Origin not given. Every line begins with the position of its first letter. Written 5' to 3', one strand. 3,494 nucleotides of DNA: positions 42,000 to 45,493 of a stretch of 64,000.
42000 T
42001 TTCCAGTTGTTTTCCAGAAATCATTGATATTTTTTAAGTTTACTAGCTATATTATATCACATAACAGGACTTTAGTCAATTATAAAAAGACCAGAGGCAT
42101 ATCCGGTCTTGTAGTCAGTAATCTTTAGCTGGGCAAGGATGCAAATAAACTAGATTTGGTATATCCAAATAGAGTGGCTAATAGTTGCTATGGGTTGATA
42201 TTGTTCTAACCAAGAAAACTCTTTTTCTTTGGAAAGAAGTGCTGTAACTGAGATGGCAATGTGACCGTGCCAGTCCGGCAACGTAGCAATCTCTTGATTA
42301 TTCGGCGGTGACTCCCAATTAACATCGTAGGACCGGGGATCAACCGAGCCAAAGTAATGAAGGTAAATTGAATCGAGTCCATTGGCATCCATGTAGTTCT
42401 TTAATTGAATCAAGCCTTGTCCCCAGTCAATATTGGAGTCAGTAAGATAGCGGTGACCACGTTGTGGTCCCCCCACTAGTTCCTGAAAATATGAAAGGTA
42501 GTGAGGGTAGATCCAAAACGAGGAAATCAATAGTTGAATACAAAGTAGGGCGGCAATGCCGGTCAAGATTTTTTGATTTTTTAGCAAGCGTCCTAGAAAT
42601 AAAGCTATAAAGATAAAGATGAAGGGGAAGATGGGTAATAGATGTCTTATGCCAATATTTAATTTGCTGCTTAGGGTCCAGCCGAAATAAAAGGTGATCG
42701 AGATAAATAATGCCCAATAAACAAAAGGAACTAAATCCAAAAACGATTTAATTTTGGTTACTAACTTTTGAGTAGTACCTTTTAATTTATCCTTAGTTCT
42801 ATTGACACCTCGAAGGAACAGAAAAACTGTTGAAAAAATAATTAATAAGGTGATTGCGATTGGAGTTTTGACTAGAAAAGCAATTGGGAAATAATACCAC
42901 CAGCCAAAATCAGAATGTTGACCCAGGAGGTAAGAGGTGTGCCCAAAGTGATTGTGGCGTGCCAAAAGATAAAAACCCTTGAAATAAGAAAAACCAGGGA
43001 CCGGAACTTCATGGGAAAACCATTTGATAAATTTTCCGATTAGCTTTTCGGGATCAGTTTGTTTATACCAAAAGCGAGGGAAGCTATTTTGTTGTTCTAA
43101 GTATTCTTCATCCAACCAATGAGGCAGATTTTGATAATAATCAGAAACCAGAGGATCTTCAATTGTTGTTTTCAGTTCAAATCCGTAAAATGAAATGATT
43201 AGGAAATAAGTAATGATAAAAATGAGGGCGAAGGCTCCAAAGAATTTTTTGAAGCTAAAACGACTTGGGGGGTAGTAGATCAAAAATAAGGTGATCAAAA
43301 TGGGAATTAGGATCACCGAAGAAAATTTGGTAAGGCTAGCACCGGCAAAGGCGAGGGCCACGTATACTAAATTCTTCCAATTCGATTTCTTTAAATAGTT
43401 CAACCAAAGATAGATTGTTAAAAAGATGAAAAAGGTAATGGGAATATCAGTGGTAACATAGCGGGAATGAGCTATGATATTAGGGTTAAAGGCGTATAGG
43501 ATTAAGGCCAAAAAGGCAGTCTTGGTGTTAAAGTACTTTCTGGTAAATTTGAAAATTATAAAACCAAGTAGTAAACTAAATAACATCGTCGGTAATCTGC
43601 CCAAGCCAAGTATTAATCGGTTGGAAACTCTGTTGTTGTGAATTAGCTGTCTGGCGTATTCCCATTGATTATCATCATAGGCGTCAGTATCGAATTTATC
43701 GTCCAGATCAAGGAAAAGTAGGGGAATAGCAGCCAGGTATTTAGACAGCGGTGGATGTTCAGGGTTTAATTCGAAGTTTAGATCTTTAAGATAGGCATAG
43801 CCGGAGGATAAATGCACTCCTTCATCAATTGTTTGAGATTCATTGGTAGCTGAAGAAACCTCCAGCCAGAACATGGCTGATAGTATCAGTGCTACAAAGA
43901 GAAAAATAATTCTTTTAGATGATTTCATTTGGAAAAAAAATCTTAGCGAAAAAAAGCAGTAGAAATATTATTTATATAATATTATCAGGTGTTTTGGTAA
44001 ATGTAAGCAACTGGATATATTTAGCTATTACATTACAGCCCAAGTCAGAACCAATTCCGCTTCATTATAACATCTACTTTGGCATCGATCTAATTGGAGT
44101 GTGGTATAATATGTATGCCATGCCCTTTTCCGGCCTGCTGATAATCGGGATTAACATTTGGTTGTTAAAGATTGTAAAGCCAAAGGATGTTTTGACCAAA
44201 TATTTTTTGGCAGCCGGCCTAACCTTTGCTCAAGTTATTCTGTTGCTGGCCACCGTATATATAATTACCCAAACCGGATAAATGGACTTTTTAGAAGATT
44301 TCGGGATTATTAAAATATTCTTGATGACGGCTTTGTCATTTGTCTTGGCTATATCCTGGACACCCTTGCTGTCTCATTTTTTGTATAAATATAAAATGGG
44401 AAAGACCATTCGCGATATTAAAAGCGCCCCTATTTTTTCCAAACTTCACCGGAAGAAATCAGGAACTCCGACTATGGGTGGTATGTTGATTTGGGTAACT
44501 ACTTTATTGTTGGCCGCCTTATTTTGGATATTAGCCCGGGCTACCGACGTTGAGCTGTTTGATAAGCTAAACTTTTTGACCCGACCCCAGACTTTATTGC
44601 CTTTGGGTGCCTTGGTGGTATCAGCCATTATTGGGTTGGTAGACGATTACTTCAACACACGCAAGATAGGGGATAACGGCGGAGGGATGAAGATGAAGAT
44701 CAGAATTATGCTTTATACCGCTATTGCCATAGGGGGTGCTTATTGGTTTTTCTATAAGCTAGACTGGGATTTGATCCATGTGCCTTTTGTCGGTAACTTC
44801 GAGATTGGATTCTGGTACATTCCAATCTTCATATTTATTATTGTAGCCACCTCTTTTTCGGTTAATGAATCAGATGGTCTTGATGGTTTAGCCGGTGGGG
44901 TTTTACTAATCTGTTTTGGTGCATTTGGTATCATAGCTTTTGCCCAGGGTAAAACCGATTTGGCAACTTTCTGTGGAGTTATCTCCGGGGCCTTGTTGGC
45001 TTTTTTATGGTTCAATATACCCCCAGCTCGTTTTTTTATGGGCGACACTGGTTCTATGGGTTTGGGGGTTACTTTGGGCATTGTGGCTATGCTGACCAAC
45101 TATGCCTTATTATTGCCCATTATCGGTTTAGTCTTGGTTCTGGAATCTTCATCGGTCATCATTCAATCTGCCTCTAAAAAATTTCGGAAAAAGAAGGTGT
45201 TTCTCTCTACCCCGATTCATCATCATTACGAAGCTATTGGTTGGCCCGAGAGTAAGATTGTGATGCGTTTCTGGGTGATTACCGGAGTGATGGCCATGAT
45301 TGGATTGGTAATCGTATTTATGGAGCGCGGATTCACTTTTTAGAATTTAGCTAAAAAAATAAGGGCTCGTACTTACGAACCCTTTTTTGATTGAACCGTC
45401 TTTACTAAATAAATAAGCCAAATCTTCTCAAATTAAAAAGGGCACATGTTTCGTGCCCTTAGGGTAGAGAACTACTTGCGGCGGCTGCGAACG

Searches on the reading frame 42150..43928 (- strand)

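Call 88: search_protein_families(library=pfam, proteins=[window:42150-43928:-], max_evalue=0.001)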
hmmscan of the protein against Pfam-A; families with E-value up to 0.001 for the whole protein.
window:42150-43928:- (592 aa): 3 families
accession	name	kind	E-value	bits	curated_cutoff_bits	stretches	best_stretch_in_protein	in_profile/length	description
PF13231.12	PMT_2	-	4.3e-19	69.7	26.1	1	111-242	25-154/160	Dolichyl-phosphate-mannose-protein mannosyltransferase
PF02366.24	PMT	-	5.5e-09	36.4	22.7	1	56-219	43-202/245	Dolichyl-phosphate-mannose-protein mannosyltransferase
PF03901.23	Glyco_transf_22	-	0.00017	21.3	23.8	1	107-243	80-217/414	Alg9-like mannosyltransferase family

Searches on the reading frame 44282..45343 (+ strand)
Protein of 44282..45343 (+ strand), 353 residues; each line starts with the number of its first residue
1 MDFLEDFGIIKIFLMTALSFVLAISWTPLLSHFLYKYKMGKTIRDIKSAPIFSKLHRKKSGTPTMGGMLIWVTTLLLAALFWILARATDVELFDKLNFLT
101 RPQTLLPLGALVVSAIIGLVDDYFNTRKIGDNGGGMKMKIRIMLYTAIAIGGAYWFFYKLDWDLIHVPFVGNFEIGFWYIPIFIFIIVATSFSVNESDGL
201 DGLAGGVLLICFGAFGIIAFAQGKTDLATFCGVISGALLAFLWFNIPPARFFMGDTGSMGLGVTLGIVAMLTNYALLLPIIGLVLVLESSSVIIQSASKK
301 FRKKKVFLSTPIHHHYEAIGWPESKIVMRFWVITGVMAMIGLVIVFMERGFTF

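Call 44: find_related_loci(query=window:44282-45343:+, collection=metagenome_contigs, flank=5000)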
Query window:44282-45343:+ (353 aa) in metagenome_contigs; peptide patterns used: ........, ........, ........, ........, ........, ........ (x = any residue, [..] = any of these).
600 stretches matched a pattern (row limit reached: there are more); 586 encode a relative of the query (tblastn E <= 1e-3); the best 80 are kept; 80 distinct loci.
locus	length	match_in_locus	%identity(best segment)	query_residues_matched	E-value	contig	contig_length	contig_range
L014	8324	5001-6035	67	1-344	8e-152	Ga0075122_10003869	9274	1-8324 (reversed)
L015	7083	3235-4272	62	4-348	1e-146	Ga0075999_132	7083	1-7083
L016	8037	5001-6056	63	5-353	8e-145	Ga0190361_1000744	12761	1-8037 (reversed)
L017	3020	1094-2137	62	1-349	3e-151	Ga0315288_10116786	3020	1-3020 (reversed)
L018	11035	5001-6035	60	7-350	1e-143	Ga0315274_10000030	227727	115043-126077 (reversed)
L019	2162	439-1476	64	4-349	8e-153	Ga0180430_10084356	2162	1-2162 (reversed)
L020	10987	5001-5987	71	4-332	7e-141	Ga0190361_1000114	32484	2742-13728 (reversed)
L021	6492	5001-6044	60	7-353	6e-141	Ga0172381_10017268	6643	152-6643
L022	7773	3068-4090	63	5-349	1e-140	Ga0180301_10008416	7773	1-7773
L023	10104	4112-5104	61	19-348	2e-135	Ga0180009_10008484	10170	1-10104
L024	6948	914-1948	59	4-348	1e-135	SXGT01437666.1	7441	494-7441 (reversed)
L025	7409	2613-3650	57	1-349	5e-135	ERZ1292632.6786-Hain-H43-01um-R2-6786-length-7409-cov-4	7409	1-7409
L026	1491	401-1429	62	7-349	1e-146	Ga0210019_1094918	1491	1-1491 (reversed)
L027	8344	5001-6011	62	12-348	5e-134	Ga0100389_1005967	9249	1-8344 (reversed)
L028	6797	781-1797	59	9-349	6e-133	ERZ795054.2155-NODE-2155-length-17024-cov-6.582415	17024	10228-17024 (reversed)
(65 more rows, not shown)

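Call 71: find_homologous_proteins(query=window:44282-45340:+, max_evalue=1e-100)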
Query window:44282-45340:+ (353 aa): 6725 proteins with E <= 1e-100 among 8000 candidates; the best 120 are listed.
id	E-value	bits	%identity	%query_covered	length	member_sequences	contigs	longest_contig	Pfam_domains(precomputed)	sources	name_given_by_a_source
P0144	1.5e-228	776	100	100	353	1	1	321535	PF00953.27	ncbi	ncbi:MAG: phospho-N-acetylmuramoyl-pentapeptide-transferase [Patescibacteria group bacterium]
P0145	2.0e-196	671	84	100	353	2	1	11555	PF00953.27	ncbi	-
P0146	1.8e-193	661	82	100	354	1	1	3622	PF00953.27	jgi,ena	-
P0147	1.6e-167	575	72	99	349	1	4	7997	PF00953.27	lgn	-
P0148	8.1e-167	573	74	98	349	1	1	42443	PF00953.27,PF10555.15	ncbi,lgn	-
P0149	5.0e-165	567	72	99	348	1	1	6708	PF00953.27,PF10555.15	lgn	-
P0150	9.4e-165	566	71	98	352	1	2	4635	PF00953.27,PF10555.15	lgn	-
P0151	1.4e-164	566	72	99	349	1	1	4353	PF00953.27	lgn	-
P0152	2.9e-163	561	71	99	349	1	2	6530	PF00953.27,PF10555.15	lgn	-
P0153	2.9e-163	561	71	99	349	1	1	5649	PF00953.27,PF10555.15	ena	-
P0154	4.0e-163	561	71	98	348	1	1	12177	PF00953.27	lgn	-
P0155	1.4e-162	559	72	99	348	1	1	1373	PF00953.27,PF10555.15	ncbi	-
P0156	2.9e-162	558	71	99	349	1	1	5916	PF00953.27,PF10555.15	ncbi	-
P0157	5.3e-162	557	72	98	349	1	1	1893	PF00953.27,PF10555.15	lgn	-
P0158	5.3e-162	557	72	98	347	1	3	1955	PF00953.27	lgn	-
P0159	1.7e-161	556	72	99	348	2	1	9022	PF00953.27,PF10555.15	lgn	-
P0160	3.3e-161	555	81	84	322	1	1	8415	PF00953.27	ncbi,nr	ncbi:hypothetical protein KKI23_02095, partial [Patescibacteria group bacterium]|nr:hypothetical pro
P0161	4.2e-161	554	70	99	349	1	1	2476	PF00953.27,PF10555.15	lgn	-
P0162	6.6e-161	554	69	99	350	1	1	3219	PF00953.27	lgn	-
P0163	7.0e-161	554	69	99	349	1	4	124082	PF00953.27,PF10555.15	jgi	-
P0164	1.4e-160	553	70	98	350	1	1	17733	PF00953.27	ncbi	-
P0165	1.4e-160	553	73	97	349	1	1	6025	PF00953.27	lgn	-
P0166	2.5e-160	552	69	99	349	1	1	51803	PF00953.27,PF10555.15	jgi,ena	-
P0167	4.0e-160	551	70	99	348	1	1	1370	PF00953.27,PF10555.15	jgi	jgi:phospho-N-acetylmuramoyl-pentapeptide-transferase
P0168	4.9e-160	551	72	98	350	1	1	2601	PF00953.27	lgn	-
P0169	5.2e-160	551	69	99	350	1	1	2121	PF00953.27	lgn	-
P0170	7.7e-160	550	68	99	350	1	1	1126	PF00953.27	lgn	-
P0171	9.5e-160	550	71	98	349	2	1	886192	PF00953.27,PF10555.15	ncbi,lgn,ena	-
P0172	1.2e-159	549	70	98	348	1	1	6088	PF00953.27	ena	-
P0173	1.4e-159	549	71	98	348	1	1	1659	PF00953.27,PF10555.15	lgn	-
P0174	1.5e-159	549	71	99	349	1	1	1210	PF00953.27,PF10555.15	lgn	-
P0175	1.8e-159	549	70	98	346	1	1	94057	PF00953.27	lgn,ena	-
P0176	2.2e-159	549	70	98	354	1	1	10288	PF00953.27,PF10555.15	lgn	-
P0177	4.6e-159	548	69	99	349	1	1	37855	PF00953.27,PF10555.15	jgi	jgi:phospho-N-acetylmuramoyl-pentapeptide-transferase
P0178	5.0e-159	548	70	99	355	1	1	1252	PF00953.27,PF10555.15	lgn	-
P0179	5.2e-159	547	69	99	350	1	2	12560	PF00953.27,PF10555.15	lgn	-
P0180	6.4e-159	547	70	99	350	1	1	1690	PF00953.27,PF10555.15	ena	-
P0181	7.8e-159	547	69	98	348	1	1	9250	PF00953.27,PF10555.15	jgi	jgi:phospho-N-acetylmuramoyl-pentapeptide-transferase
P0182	8.3e-159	547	69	99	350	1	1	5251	PF00953.27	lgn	-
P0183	8.4e-159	547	66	99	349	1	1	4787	PF00953.27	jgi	jgi:phospho-N-acetylmuramoyl-pentapeptide-transferase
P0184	8.4e-159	547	71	98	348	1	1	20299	PF00953.27,PF10555.15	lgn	-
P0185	1.0e-158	546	71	98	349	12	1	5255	PF00953.27,PF10555.15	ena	-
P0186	1.1e-158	546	68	99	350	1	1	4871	PF00953.27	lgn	-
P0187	1.4e-158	546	71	98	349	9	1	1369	PF00953.27,PF10555.15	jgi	jgi:phospho-N-acetylmuramoyl-pentapeptide-transferase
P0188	1.5e-158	546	71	98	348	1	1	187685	PF00953.27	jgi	jgi:phospho-N-acetylmuramoyl-pentapeptide-transferase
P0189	2.2e-158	545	71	98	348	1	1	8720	PF00953.27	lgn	-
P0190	3.0e-158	545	69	99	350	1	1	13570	PF00953.27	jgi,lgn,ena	-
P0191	3.4e-158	545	70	99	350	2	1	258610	PF00953.27,PF10555.15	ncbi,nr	ncbi:MAG: phospho-N-acetylmuramoyl-pentapeptide-transferase [Patescibacteria group bacterium]|nr:pho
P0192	3.6e-158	545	70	95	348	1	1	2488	PF00953.27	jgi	jgi:phospho-N-acetylmuramoyl-pentapeptide-transferase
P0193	5.1e-158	544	70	99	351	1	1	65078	PF00953.27,PF10555.15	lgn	-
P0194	5.2e-158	544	68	99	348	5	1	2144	PF00953.27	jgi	-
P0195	5.7e-158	544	70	98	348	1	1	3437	PF00953.27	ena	-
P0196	5.9e-158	544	70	98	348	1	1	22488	PF00953.27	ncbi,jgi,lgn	jgi:phospho-N-acetylmuramoyl-pentapeptide-transferase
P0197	6.2e-158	544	69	97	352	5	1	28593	PF00953.27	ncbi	-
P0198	7.4e-158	544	68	99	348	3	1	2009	PF00953.27,PF10555.15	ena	-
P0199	9.1e-158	543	67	99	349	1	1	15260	PF00953.27,PF10555.15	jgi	-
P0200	9.3e-158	543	68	99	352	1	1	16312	PF00953.27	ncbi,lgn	-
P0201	1.2e-157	543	67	98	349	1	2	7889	PF00953.27,PF10555.15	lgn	-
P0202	1.2e-157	543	69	98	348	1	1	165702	PF00953.27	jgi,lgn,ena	-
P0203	1.4e-157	543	69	100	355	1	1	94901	PF00953.27,PF10555.15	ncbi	-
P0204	1.5e-157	543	69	98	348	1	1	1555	PF00953.27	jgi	-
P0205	1.5e-157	543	68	99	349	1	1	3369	PF00953.27,PF10555.15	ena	-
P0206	1.6e-157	543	70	98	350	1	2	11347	PF00953.27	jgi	jgi:phospho-N-acetylmuramoyl-pentapeptide-transferase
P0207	2.1e-157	542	69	99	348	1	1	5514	PF00953.27,PF10555.15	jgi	-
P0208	2.5e-157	542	67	98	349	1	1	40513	PF00953.27,PF10555.15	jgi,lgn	-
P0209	2.9e-157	542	68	98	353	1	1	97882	PF00953.27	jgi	jgi:phospho-N-acetylmuramoyl-pentapeptide-transferase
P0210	3.0e-157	542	70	95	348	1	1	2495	PF00953.27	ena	-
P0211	3.7e-157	541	69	99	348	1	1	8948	PF00953.27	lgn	-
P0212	3.8e-157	541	71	98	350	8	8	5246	PF00953.27,PF10555.15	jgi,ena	-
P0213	4.2e-157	541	68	99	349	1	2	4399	PF00953.27,PF10555.15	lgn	-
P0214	4.3e-157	541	68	99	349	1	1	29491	PF00953.27,PF10555.15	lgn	-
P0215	4.3e-157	541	70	98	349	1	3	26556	PF00953.27,PF10555.15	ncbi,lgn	ncbi:MAG: phospho-N-acetylmuramoyl-pentapeptide-transferase [Patescibacteria group bacterium]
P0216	4.9e-157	541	70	98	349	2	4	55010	PF00953.27,PF10555.15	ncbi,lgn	-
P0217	4.9e-157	541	69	99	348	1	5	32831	PF00953.27,PF10555.15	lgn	-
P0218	5.6e-157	541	69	99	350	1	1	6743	PF00953.27,PF10555.15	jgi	-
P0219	7.1e-157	540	68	99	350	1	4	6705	PF00953.27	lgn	-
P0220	8.7e-157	540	67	99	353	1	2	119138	PF00953.27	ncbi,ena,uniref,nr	ncbi:MAG: phospho-N-acetylmuramoyl-pentapeptide-transferase [Candidatus Kerfeldbacteria bacterium RI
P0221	1.2e-156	540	68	99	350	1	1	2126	PF00953.27,PF10555.15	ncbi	-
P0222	1.3e-156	540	69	98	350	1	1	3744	PF00953.27,PF10555.15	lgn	-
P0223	2.1e-156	539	68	99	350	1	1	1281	PF00953.27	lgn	-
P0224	2.1e-156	539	69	99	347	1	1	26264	PF00953.27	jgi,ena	-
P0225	2.4e-156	539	68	99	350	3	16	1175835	PF00953.27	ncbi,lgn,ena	-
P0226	3.6e-156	538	69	98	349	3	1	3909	PF00953.27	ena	-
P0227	3.7e-156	538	69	97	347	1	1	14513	PF00953.27,PF10555.15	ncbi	-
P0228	3.8e-156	538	68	99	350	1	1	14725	PF00953.27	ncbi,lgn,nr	ncbi:MAG: phospho-N-acetylmuramoyl-pentapeptide-transferase [Patescibacteria group bacterium]|nr:pho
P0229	4.1e-156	538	70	98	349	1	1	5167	PF00953.27,PF10555.15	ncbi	-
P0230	4.4e-156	538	69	99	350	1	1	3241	PF00953.27,PF10555.15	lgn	-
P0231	4.6e-156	538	69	98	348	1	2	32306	PF00953.27,PF10555.15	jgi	-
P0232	4.8e-156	538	68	99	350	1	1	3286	PF00953.27,PF10555.15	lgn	-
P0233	5.1e-156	538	71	94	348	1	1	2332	PF00953.27,PF10555.15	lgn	-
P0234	6.2e-156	537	70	95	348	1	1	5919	PF00953.27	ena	-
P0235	6.3e-156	537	68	99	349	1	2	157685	PF00953.27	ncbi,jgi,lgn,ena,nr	ncbi:phospho-N-acetylmuramoyl-pentapeptide-transferase [Patescibacteria group bacterium]|nr:phospho-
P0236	7.1e-156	537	69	93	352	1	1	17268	PF00953.27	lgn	-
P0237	7.9e-156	537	71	93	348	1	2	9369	PF00953.27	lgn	-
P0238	8.1e-156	537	68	99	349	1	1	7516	PF00953.27,PF10555.15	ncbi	-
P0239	9.3e-156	537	70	98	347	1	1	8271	PF00953.27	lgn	-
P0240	1.0e-155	537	70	98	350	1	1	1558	PF00953.27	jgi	jgi:phospho-N-acetylmuramoyl-pentapeptide-transferase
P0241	1.1e-155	537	69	98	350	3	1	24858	PF00953.27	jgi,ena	-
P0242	1.3e-155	536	67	99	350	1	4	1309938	PF00953.27,PF10555.15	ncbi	ncbi:MAG: phospho-N-acetylmuramoyl-pentapeptide-transferase [Candidatus Kerfeldbacteria bacterium]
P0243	1.6e-155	536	68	99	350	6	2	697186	PF00953.27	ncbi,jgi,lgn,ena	ncbi:MAG: phospho-N-acetylmuramoyl-pentapeptide-transferase [Patescibacteria group bacterium]|jgi:ph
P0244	1.7e-155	536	68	99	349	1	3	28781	PF00953.27,PF10555.15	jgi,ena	-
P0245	1.9e-155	536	70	95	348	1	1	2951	PF00953.27,PF10555.15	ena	-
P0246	2.0e-155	536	70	94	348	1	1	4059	PF00953.27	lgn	-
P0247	2.1e-155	536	68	99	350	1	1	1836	PF00953.27,PF10555.15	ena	-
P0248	2.2e-155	536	71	97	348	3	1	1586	PF00953.27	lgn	-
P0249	2.4e-155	535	68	98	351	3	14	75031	PF00953.27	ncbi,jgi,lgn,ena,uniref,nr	ncbi:MAG: phospho-N-acetylmuramoyl-pentapeptide-transferase [Candidatus Kerfeldbacteria bacterium RI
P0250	2.5e-155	535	68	99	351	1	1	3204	PF00953.27,PF10555.15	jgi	-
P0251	2.7e-155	535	71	93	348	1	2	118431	PF00953.27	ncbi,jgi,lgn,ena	-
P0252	2.9e-155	535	70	98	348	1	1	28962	PF00953.27,PF10555.15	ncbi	-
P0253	3.4e-155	535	70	98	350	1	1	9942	PF00953.27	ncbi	-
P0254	3.5e-155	535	68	99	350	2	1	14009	PF00953.27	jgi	jgi:phospho-N-acetylmuramoyl-pentapeptide-transferase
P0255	3.6e-155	535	69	99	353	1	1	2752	PF00953.27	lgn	-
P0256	4.8e-155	534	68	99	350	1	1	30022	PF00953.27,PF10555.15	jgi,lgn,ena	jgi:phospho-N-acetylmuramoyl-pentapeptide-transferase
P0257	5.1e-155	534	68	99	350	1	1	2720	PF00953.27,PF10555.15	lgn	-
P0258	5.3e-155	534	68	98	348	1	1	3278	PF00953.27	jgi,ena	-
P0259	5.6e-155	534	70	98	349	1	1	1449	PF00953.27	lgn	-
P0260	5.6e-155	534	66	99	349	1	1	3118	PF00953.27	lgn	-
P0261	5.9e-155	534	69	93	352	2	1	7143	PF00953.27,PF10555.15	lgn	-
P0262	6.2e-155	534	70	98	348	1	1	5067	PF00953.27,PF10555.15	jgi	-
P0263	7.7e-155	534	67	98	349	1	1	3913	PF00953.27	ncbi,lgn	-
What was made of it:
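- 44282..45343 (+): mraY (353 aa), left flank of the islet. It is 100% identical to NCBI MraY P0144 and carries PF00953 (call 71).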

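Call 72: find_encoding_contigs(protein=P0146, flank=5000, max_places=3)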
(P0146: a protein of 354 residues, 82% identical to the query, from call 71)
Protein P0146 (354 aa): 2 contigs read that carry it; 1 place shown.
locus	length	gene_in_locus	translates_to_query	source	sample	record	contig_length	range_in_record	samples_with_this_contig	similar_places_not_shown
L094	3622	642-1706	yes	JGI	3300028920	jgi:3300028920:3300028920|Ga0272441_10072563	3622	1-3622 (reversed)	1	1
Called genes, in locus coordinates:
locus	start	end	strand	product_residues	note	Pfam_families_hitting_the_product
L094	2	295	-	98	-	?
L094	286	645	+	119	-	-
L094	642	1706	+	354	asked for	PF00953:Glycos_transf_4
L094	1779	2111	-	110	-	-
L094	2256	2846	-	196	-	PF08239:SH3_3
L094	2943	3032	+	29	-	-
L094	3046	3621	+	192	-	?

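Call 73: find_encoding_contigs(protein=P0160, flank=6000, max_places=3)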
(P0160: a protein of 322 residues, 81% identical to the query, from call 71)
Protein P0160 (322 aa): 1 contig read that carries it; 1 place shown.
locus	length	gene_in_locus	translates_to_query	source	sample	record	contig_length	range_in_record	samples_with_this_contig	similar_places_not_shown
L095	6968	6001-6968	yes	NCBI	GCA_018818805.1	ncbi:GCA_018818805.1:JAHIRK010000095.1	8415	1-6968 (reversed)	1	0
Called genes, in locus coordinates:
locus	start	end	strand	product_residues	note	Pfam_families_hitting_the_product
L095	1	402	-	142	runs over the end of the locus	-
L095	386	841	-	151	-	PF12019:GspH (weak)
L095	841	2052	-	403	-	PF28597:T2SSF_N (weak), PF00482:T2SSF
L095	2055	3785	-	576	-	PF05157:MshEN, PF00437:T2SSE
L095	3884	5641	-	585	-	PF02366:PMT, PF13231:PMT_2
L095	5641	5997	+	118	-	-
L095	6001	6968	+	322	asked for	PF00953:Glycos_transf_4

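Call 74: find_encoding_contigs(protein=P0148, flank=5000, max_places=3)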
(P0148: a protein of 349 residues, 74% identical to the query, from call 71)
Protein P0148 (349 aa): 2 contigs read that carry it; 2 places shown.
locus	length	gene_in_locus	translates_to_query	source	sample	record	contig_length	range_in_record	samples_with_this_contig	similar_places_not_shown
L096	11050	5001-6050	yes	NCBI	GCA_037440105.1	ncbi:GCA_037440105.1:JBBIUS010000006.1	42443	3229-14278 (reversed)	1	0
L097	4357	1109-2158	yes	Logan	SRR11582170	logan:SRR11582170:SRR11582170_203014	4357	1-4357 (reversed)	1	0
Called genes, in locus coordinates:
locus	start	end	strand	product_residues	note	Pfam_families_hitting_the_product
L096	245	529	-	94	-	PF01016:Ribosomal_L27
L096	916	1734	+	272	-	PF13529:Peptidase_C39_2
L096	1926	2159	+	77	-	-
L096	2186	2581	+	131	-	PF01592:NifU_N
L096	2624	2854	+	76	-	PF01106:NifU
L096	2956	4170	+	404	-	PF00266:Aminotran_5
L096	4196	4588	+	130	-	-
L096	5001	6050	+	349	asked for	PF10555:MraY_sig1 (faint), PF00953:Glycos_transf_4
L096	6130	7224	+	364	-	PF01098:FTSW_RODA_SPOVE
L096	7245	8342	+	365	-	PF03033:Glyco_transf_28, PF04101:Glyco_tran_28_C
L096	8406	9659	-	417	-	PF00919:UPF0004, PF04055:Radical_SAM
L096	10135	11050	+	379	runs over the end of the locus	PF13439:Glyco_transf_4, PF13579:Glyco_trans_4_4, PF20706:GT4-conflict (weak), PF00534:Glycos_transf_1, PF13692:Glyco_trans_1_4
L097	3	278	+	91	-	?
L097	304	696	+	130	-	-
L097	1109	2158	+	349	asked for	PF10555:MraY_sig1 (faint), PF00953:Glycos_transf_4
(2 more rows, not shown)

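Call 90: find_encoding_contigs(protein=P0147, flank=4000, max_places=2)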
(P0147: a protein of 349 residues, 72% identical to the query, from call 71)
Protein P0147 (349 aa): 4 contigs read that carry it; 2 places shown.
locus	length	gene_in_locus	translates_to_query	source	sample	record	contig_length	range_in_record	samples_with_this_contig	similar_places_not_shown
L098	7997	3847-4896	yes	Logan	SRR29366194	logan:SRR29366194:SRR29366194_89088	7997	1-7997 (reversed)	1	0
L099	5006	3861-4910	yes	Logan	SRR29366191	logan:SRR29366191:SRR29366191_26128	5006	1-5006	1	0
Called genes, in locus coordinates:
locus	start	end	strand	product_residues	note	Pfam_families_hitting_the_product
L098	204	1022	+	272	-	PF13529:Peptidase_C39_2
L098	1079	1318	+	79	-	-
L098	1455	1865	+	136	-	PF01592:NifU_N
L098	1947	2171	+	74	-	PF01106:NifU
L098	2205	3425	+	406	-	PF00266:Aminotran_5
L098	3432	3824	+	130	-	-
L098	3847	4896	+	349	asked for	PF00953:Glycos_transf_4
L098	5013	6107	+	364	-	PF01098:FTSW_RODA_SPOVE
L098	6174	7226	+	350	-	PF03033:Glyco_transf_28, PF04101:Glyco_tran_28_C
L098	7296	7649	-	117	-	PF00072:Response_reg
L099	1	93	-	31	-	?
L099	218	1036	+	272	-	PF13529:Peptidase_C39_2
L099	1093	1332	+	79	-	-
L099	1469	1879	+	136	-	PF01592:NifU_N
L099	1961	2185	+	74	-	PF01106:NifU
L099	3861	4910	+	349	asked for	PF00953:Glycos_transf_4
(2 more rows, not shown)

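Call 91: find_encoding_contigs(protein=P0154, flank=4000, max_places=2)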
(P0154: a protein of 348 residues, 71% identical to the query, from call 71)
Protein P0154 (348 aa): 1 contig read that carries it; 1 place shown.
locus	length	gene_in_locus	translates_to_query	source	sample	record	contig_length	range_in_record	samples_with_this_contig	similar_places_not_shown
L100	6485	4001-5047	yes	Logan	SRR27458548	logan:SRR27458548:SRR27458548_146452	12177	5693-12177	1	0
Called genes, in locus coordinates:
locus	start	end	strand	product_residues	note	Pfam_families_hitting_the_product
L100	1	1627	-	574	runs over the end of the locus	PF05157:MshEN, PF00437:T2SSE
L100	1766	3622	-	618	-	PF02366:PMT, PF13231:PMT_2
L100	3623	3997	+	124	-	-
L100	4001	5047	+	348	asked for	PF00953:Glycos_transf_4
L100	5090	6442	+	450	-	PF21799:MurD-like_N, PF08245:Mur_ligase_M, PF02875:Mur_ligase_C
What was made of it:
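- On Strain-variable chromosomal islet (hotspot between core genes): L100 has the order pilB-PMT-small ORF-mraY-murD with a 42-bp gap (call 91).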
